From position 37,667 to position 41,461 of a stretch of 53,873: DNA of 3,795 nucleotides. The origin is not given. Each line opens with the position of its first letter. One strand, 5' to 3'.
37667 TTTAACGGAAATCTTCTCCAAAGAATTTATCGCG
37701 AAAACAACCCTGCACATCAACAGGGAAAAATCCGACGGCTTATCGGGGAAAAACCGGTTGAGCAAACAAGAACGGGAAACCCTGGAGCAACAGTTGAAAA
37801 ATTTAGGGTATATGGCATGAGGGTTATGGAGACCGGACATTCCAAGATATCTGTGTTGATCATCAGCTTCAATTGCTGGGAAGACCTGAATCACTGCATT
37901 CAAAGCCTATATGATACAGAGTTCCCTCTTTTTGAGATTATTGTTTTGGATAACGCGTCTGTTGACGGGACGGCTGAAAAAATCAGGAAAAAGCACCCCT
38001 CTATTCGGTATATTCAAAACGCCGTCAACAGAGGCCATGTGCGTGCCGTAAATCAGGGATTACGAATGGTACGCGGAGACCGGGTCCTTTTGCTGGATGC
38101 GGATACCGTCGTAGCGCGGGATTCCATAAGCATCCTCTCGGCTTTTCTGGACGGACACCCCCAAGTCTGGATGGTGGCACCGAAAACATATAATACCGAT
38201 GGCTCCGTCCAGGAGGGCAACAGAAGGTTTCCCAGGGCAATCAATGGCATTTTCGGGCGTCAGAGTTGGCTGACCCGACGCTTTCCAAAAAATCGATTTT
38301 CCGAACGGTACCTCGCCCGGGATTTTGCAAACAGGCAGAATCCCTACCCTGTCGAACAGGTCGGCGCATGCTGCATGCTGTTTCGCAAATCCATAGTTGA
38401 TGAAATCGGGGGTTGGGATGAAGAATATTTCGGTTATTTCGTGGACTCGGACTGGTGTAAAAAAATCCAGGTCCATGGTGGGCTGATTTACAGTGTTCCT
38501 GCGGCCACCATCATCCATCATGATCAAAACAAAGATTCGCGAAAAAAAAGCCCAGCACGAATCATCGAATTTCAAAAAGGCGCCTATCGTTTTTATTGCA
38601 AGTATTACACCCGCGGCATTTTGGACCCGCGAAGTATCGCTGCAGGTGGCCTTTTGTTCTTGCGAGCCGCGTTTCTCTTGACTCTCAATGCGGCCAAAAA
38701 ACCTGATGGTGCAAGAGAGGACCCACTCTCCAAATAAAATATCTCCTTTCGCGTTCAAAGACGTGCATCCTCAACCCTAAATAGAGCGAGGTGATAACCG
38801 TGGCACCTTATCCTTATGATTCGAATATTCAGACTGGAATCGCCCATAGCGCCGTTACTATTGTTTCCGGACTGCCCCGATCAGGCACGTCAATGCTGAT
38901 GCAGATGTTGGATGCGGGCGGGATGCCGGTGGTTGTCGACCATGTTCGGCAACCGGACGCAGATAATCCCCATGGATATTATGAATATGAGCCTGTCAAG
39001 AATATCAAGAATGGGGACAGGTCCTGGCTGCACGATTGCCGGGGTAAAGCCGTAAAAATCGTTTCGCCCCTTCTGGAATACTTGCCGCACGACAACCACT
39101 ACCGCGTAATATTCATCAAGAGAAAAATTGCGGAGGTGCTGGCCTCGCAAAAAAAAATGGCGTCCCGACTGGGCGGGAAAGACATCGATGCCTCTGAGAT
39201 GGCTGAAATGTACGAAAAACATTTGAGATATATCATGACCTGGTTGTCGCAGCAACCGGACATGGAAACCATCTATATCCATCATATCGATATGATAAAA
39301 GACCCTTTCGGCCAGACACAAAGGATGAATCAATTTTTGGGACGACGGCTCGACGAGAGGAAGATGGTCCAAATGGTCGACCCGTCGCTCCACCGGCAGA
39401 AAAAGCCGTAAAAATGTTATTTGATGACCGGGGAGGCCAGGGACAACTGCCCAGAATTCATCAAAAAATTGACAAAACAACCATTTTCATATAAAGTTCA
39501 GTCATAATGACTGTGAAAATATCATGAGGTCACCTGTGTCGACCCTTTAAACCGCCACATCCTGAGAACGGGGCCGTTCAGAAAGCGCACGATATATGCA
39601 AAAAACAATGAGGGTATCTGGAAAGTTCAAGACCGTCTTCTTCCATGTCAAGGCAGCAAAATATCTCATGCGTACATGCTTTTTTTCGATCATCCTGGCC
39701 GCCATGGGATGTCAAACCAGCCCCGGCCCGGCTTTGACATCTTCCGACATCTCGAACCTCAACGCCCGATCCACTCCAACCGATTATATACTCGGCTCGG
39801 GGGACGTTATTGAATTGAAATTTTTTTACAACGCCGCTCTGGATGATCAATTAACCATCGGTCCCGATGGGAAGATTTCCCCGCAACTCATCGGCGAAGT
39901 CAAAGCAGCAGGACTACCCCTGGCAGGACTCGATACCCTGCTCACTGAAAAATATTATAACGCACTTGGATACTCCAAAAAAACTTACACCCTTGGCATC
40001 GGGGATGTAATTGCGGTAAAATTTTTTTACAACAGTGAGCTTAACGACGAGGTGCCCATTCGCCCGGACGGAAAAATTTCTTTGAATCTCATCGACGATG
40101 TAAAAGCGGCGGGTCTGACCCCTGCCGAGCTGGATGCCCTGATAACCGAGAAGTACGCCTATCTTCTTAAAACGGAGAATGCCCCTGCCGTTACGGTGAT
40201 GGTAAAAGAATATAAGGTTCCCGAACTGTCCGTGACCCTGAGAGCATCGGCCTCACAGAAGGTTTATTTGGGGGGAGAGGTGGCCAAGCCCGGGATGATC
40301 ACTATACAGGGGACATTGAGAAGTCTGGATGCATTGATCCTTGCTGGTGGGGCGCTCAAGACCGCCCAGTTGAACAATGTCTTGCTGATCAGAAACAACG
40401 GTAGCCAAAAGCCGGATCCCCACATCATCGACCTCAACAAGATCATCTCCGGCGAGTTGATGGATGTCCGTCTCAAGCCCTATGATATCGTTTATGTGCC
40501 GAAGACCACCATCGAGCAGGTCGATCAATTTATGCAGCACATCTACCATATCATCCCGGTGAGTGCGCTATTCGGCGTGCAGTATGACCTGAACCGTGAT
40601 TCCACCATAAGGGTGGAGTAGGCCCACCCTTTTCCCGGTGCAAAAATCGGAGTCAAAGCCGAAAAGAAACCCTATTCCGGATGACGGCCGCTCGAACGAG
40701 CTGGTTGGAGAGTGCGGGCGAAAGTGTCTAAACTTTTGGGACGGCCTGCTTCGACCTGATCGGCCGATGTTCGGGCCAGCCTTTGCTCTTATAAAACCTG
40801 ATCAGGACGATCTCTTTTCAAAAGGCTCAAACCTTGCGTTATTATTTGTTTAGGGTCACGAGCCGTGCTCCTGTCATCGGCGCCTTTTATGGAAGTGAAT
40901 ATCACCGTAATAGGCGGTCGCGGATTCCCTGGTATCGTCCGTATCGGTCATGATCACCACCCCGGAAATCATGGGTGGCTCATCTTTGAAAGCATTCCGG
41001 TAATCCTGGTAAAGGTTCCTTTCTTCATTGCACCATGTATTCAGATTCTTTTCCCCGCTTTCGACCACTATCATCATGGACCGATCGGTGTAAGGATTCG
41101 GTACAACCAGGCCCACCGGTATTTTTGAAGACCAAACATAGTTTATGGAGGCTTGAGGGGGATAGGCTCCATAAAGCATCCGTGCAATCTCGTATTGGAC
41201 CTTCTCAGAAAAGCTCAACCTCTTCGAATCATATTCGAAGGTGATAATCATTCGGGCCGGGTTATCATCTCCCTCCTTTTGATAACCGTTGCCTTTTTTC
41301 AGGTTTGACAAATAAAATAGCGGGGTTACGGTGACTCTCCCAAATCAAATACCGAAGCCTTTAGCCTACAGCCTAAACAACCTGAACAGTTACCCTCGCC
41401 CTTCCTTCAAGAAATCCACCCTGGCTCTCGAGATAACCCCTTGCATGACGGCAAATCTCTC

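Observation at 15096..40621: A 25.5-kb Wzx/Wzy polysaccharide locus with an unusually rich tailoring and signalling gene set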

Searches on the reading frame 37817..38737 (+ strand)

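Call 4: search_protein_families(library=pfam, proteins=[window:37817-38737:+], max_evalue=0.01)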
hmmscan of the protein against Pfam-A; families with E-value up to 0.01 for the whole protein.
window:37817-38737:+ (306 aa): 4 families
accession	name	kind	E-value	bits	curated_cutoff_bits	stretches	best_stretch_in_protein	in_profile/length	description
PF00535.33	Glycos_transf_2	-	1.7e-27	96.8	23.3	1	12-197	1-167/168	Glycosyl transferase family 2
PF13641.12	Glyco_tranf_2_3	-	2.3e-17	64.2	27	1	11-235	3-212/230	Glycosyltransferase like family 2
PF10111.15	Glyco_tranf_2_2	-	3e-05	24.1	27.3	1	33-206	22-187/276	Glycosyltransferase like family 2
PF13632.12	Glyco_trans_2_3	-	0.0018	18.5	27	0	90-203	2-92/198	Glycosyl transferase family group 2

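Call 18: search_protein_families(library=ncbifam, proteins=[window:37817-38737:+], max_evalue=0.001)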
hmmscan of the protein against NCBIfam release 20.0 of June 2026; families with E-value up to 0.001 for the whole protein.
window:37817-38737:+ (306 aa): 23 families
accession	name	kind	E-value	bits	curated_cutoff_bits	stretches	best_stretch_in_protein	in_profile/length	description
TIGR03937.1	PgaC_IcaA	equivalog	3e-20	72.6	422.3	1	7-119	43-158/407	poly-beta-1,6-N-acetyl-D-glucosamine synthase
TIGR03965.1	mycofact_glyco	equivalog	4.8e-14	52.1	280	1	8-124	73-191/467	mycofactocin biosynthesis glycosyltransferase MftF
TIGR01556.1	rhamnosyltran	subfamily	5e-14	52.1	200.55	1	23-235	9-201/281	rhamnosyltransferase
NF007482.0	PRK10073.1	equivalog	6.8e-12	45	423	1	6-101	3-100/334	glycosyltransferase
NF041875.1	EPS_EpsD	equivalog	4.6e-11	42.7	370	1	11-105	1-98/325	exopolysaccharide biosynthesis glycosyltransferase EpsD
NF038299.1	EPS_HpsN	equivalog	2.3e-10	40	425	1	10-257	2-243/317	hormogonium polysaccharide biosynthesis glycosyltransferase HpsN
NF050050.1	ProtGlycPglI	equivalog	3.8e-10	39.6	500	1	9-107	2-104/306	GalNAc(5)-diNAcBac-PP-undecaprenol beta-1,3-glucosyltransferase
NF047683.1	TeichurnBiosyTuaG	equivalog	3.9e-10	39.8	400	1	4-106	1-106/252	teichuronic acid biosynthesis protein TuaG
NF053739.1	GlytfEpsEBac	equivalog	7.7e-10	38.2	450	1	10-136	2-132/265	glycosyltransferase EpsE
TIGR04283.1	glyco_like_mftF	equivalog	4.2e-09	36.3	182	1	11-116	1-102/221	TIGR04283 family arsenosugar biosynthesis glycosyltransferase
TIGR03111.1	glyc2_xrt_Gpos1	hypoth_equivalog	9.6e-09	34.5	363.95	1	9-140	49-185/439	TIGR03111 family XrtG-associated glycosyltransferase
NF038302.1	EPS_HpsE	equivalog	1.8e-06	27.2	300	1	11-117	3-117/307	hormogonium polysaccharide biosynthesis glycosyltransferase HpsE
TIGR04009.1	wcaE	equivalog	5.3e-06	25.9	369.2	1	11-105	3-101/248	colanic acid biosynthesis glycosyltransferase WcaE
TIGR04182.1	glyco_TIGR04182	equivalog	7.1e-06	25.6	325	1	11-115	2-102/293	S-layer glycoprotein N-glycosyltransferase AglJ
NF045692.1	OglycostaseCruG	equivalog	1.8e-05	23.9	600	1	9-97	41-138/386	2'-O-glycosyltransferase CruG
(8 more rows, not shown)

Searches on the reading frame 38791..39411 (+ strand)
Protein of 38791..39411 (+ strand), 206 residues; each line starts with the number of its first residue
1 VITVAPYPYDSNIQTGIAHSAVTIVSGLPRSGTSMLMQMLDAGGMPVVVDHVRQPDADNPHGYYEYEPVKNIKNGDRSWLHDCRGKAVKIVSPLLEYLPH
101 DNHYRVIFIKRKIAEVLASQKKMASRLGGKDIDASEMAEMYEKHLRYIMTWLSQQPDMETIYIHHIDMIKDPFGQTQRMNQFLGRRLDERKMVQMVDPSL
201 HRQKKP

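Call 4: search_protein_families(library=pfam, proteins=[window:38791-39411:+], max_evalue=0.01)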
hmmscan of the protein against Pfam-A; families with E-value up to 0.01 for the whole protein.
window:38791-39411:+ (206 aa): 2 families
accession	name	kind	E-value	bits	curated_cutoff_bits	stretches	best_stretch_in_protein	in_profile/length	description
PF13469.12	Sulfotransfer_3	-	1.2e-11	45.8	27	2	105-188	126-215/216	Sulfotransferase family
PF00685.33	Sulfotransfer_1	-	1.1e-09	38.5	22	1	23-197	4-193/255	Sulfotransferase domain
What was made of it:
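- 38791..39411 (+): g19: small cytoplasmic PAPS-type sulfotransferase. Sulfotransfer_3/_1 hits (call 4).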

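Call 18: search_protein_families(library=ncbifam, proteins=[window:38791-39411:+], max_evalue=0.001)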
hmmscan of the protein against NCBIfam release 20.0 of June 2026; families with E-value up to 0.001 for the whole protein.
window:38791-39411:+ (206 aa): 0 families

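Call 61: search_solved_structures(query=window:38791-39411:+, max_evalue=1)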
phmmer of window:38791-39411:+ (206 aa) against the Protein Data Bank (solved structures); distinct sequences matched with E-value up to 1: 50.
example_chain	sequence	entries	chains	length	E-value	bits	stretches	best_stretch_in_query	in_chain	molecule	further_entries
5mfm_A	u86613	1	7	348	1.3e-06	31.8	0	17-56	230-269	YIIIM6AII_GS11_(KR)5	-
5mfl_A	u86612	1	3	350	1.3e-06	31.7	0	17-56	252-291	(KR)5_GS10_YIIIM6AII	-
5mfm_C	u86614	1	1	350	1.3e-06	31.7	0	17-56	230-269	Importin subunit alpha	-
6sa8_A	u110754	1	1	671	4.2e-06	30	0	17-58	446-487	ring-like DARPin-Armadillo fusion H83_D01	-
6s9o_A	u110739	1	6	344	6.5e-06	29.4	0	17-56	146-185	designed Armadillo repeat protein with internal Lock1 fused to target peptide KRKRKLKFKR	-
5aei_A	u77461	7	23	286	7.2e-06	29.3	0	17-56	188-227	DESIGNED ARMADILLO REPEAT PROTEIN YIIIM5AII | YIIIM5AII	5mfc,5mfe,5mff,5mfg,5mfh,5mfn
6s9l_A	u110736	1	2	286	2.2e-05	27.7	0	17-56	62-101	KR4KLSF Lock1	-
6sa7_A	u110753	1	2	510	2.4e-05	27.6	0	17-56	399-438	DARPin-Armadillo fusion C8long83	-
6s9p_A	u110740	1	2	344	2.9e-05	27.3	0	17-56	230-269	internal Lock2 fused to target peptide KRKAKITWKR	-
5mfd_A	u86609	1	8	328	0.0002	24.5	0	20-56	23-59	YIIIM''6AII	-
7qnp_AAA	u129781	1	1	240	0.00027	24.1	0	17-56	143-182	Designed Armadillo Repeat Protein N(A4)M4C(AII)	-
8oh7_A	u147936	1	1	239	0.00028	24.1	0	17-56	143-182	Designed Armadillo repeat protein with four internal modules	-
6s9n_A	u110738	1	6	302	0.00029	24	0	17-56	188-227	Lock2_KRKRKAKLSF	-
6s9m_A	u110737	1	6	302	0.00029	24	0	17-56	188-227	Lock2_KRKRKAKITW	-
4db8_A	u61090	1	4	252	0.00054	23.1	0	17-56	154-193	Armadillo-repeat Protein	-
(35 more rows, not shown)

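Call 69: find_related_loci(query=A4, collection=metagenome_contigs, flank=10000)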
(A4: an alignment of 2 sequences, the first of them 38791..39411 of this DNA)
Query A4 (206 aa) in metagenome_contigs; peptide patterns used: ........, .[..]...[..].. (x = any residue, [..] = any of these).
600 stretches matched a pattern (row limit reached: there are more); 439 encode a relative of the query (tblastn E <= 1e-3); the best 80 are kept; 80 distinct loci.
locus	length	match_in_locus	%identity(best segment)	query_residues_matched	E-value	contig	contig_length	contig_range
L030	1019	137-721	51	14-206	5e-70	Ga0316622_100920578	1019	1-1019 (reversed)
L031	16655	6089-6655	50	19-205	7e-64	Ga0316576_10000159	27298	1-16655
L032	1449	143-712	48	18-205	4e-66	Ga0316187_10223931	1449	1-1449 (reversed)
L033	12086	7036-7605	49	19-205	9e-62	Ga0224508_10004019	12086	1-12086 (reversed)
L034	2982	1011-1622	46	1-205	1e-61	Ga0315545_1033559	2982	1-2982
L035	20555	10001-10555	50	22-205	4e-61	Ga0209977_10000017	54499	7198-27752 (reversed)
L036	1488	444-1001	50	22-205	2e-63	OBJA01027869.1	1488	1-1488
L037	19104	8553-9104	52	22-204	3e-60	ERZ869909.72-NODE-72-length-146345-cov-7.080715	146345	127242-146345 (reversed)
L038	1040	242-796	50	22-204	1e-64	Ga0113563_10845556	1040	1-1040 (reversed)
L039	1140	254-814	47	21-205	3e-64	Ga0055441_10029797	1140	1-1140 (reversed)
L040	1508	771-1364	48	9-204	5e-63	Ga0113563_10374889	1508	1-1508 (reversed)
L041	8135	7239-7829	46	10-205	5e-60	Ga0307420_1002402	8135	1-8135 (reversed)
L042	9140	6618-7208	46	10-205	5e-60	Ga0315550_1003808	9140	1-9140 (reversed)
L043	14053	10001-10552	49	22-203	1e-59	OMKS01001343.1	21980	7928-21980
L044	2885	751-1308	48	22-205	5e-60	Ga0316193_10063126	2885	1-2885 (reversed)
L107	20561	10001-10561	45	22-205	1e-51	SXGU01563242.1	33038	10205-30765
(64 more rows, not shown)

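Call 73: search_protein_families(library=pfam, proteins=[L107:5594-7045:-, L107:7201-9918:+, L107:9962-10582:+, L107:10467-12749:+, L107:12757-14931:+, L107:15175-16014:+, L033:7625-9799:+, L033:9796-11814:+, L033:4252-5976:-, L033:6111-7163:-], max_evalue=0.001)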
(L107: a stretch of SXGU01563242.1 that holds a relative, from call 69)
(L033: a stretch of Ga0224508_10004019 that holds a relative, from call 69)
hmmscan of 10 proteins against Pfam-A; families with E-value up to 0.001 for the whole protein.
L107:5594-7045:- (483 aa): 2 families
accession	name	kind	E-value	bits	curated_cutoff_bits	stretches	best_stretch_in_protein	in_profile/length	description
PF00149.33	Metallophos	-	2.9e-06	28.3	21.5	1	171-414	4-190/191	Calcineurin-like phosphoesterase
PF09423.15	PhoD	-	0.0004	20.1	27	1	291-373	139-221/343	PhoD-like phosphatase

L107:7201-9918:+ (905 aa): 3 families
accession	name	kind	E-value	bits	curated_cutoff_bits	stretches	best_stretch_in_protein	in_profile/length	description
PF00884.28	Sulfatase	-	9.8e-43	147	25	1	412-728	3-301/301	Sulfatase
PF16347.10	SGSH_C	-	9.9e-15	55.4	29.3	1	678-817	5-132/154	N-sulphoglucosamine sulphohydrolase, C-terminal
PF01663.27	Phosphodiest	-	4.2e-06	27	23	0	412-479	1-65/342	Type I phosphodiesterase / nucleotide pyrophosphatase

L107:9962-10582:+ (206 aa): 2 families
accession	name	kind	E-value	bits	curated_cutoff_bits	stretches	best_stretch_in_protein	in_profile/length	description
PF13469.12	Sulfotransfer_3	-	1.8e-12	48.4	27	1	70-181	101-213/216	Sulfotransferase family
PF00685.33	Sulfotransfer_1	-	1e-09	38.6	22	1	15-192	4-193/255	Sulfotransferase domain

L107:10467-12749:+ (760 aa): 1 family
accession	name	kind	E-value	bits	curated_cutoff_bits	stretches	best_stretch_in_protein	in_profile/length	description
PF01663.27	Phosphodiest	-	1.6e-29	104.1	23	2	455-658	148-324/342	Type I phosphodiesterase / nucleotide pyrophosphatase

L107:12757-14931:+ (724 aa): 1 family
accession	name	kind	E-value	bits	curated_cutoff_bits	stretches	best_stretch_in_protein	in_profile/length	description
PF01663.27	Phosphodiest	-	8.6e-34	118.1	23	1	82-646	1-323/342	Type I phosphodiesterase / nucleotide pyrophosphatase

L107:15175-16014:+ (279 aa): 0 families

L033:7625-9799:+ (724 aa): 2 families
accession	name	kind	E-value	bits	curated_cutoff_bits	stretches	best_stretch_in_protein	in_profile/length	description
PF01663.27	Phosphodiest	-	1.6e-26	94.1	23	2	421-624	148-321/342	Type I phosphodiesterase / nucleotide pyrophosphatase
PF00884.28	Sulfatase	-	0.00024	21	25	0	472-506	208-247/301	Sulfatase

L033:9796-11814:+ (672 aa): 2 families
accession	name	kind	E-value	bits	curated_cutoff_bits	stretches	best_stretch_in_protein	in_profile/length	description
PF01663.27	Phosphodiest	-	2.6e-35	123.1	23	2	394-598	157-324/342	Type I phosphodiesterase / nucleotide pyrophosphatase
PF01676.23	Metalloenzyme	-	6.1e-05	23.1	24.3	1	419-472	150-202/252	Metalloenzyme superfamily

L033:4252-5976:- (574 aa): 5 families
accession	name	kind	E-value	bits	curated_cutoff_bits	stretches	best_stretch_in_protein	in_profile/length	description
PF01747.23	ATP-sulfurylase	-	1.4e-87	293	24.3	1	174-387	3-211/212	ATP-sulfurylase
PF01583.26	APS_kinase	-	4.1e-57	192.9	21.1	1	395-547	1-152/152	Adenylylsulphate kinase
PF14306.12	PUA_2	-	2e-53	180.7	27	1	6-163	1-157/159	PUA-like domain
PF13671.12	AAA_33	-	0.00015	22.5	27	1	400-515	3-117/143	AAA domain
PF20720.3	nSTAND3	-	0.00074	19.7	27.2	0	398-440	19-61/155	Novel STAND NTPase 3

L033:6111-7163:- (350 aa): 1 family
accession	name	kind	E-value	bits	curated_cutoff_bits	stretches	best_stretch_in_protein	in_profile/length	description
PF00459.30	Inositol_P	-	1.6e-41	143.1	27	1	96-309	5-228/271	Inositol monophosphatase family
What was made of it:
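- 38791..39411 (+): Relatives elsewhere sit beside PAPS synthase and a CysQ-like gene (call 73).
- On PAPS-dependent sulfotransferases: PAPS-synthase neighbours occur elsewhere (call 73).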

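Call 95: search_dna_similar(query=window:38791-39411:+, collection=plasmids, mode=protein, max_rows=12, max_evalue=0.001)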
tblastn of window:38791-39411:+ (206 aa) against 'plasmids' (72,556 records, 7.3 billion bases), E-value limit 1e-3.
No match.
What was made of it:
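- Closest known: Synechan. Different: The sulfotransferases differ: no tblastn match of g19 to any plasmid in the plasmid collection at E<=1e-3 (call 95; whether pSYSM is in that collection was not checked).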

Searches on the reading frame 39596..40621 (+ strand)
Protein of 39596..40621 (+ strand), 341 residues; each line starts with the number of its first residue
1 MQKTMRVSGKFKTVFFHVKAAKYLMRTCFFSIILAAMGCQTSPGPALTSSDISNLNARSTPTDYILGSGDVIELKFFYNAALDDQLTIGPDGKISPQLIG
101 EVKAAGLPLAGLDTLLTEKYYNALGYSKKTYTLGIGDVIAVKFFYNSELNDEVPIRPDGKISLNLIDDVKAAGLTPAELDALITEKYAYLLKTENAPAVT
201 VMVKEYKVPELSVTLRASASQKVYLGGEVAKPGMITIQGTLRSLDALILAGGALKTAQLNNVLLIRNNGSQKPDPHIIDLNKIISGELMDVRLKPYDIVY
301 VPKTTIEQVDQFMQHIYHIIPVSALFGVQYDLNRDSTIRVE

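Call 4: search_protein_families(library=pfam, proteins=[window:39596-40621:+], max_evalue=0.01)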
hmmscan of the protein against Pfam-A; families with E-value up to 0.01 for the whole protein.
window:39596-40621:+ (341 aa): 3 families
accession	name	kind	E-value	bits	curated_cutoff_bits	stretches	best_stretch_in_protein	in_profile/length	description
PF02563.21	Poly_export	-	1.5e-34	118.4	28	2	128-203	4-76/77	Polysaccharide biosynthesis/export protein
PF22461.2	SLBB_2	-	5.5e-11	42.8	27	1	221-301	1-79/79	SLBB domain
PF10531.15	SLBB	-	9.9e-07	28.9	27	1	222-270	1-50/55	SLBB domain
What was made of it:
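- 39596..40621 (+): g20: outer-membrane polysaccharide export protein (OPX, Wza-like), with two Poly_export stretches and an SLBB domain. Poly_export 118 bits (call 4).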

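Call 18: search_protein_families(library=ncbifam, proteins=[window:39596-40621:+], max_evalue=0.001)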
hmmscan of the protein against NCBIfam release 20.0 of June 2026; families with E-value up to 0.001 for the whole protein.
window:39596-40621:+ (341 aa): 4 families
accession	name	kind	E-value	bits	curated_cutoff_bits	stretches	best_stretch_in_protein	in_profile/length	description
TIGR03027.2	pepcterm_export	equivalog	1.2e-40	138.9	180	2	130-304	2-167/169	XrtA/PEP-CTERM system exopolysaccharide export protein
NF041843.1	EpsY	equivalog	9.9e-27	93.5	320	2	120-301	42-210/211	exopolysaccharide export protein EpsY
TIGR03028.1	EpsE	equivalog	4.3e-19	68.8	262.65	2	131-304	2-162/239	polysaccharide export protein EpsE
NF011658.0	PRK15078.1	subfamily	1.2e-11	44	333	1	154-304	119-252/380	polysaccharide export protein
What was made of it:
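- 39596..40621 (+): TIGR03027 scores 139 against a cutoff of 180 (call 18).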

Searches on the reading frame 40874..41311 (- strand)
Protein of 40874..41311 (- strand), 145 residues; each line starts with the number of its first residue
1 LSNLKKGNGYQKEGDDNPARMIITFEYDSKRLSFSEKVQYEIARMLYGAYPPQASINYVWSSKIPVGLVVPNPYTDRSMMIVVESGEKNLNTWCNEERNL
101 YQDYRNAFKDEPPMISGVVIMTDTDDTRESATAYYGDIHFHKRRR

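Call 9: search_protein_families(library=pfam, proteins=[window:40874-41311:-], max_evalue=0.001)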
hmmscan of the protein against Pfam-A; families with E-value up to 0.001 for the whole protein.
window:40874-41311:- (145 aa): 1 family
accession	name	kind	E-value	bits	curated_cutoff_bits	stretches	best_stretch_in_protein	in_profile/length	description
PF11249.13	DUF3047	-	1.2e-54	185.3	27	1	4-139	63-198/198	Protein of unknown function (DUF3047)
